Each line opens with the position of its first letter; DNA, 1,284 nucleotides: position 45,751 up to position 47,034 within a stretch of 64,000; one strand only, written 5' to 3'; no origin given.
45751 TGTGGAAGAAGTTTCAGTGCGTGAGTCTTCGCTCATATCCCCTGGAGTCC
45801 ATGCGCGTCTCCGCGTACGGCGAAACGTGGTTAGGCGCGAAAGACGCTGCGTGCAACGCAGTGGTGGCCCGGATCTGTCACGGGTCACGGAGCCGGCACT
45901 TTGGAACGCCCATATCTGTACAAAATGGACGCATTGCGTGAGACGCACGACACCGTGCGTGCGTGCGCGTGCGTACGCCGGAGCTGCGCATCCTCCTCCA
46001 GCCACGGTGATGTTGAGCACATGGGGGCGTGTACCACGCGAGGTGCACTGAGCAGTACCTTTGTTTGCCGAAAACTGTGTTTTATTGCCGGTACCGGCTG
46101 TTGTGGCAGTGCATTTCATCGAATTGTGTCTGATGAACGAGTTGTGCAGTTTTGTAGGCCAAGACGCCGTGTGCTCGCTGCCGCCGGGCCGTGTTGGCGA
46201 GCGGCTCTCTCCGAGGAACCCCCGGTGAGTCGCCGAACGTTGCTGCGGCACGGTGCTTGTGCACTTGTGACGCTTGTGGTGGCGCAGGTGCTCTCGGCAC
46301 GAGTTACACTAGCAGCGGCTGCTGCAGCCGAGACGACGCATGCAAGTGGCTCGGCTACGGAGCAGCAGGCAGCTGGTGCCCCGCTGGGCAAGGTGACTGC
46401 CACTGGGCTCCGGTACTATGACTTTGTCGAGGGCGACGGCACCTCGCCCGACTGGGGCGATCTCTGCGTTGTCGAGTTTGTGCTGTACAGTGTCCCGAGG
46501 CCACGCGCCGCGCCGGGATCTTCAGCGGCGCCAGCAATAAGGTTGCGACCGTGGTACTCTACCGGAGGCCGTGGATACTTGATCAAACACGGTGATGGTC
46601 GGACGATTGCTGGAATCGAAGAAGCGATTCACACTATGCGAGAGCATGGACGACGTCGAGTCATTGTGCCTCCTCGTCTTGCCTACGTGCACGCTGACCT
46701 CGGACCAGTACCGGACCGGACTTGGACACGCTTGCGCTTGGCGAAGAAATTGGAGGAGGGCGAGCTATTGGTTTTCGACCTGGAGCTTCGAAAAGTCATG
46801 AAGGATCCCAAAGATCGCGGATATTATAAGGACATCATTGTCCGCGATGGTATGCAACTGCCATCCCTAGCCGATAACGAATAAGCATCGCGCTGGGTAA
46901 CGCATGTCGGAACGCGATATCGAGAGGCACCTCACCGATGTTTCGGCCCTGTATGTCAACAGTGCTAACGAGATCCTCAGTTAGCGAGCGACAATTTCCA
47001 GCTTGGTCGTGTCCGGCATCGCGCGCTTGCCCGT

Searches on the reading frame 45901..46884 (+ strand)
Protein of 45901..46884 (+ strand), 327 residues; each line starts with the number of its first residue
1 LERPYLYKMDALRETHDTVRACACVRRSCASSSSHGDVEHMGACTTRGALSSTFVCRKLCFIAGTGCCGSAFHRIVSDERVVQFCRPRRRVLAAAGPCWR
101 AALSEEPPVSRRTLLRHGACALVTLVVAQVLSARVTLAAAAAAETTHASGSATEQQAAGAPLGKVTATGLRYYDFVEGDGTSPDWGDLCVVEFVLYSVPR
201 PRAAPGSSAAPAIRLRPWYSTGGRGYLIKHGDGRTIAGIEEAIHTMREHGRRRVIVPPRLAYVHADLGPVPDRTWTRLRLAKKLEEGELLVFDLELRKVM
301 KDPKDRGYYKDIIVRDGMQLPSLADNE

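Call 58: search_protein_families(library=pfam, proteins=[window:45901-46884:+])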
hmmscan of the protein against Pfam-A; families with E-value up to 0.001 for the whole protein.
window:45901-46884:+ (327 aa): 1 family
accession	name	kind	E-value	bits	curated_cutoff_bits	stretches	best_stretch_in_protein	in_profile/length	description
PF00254.34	FKBP_C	-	1.1e-07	32.5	21.1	1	222-296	31-93/94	FKBP-type peptidyl-prolyl cis-trans isomerase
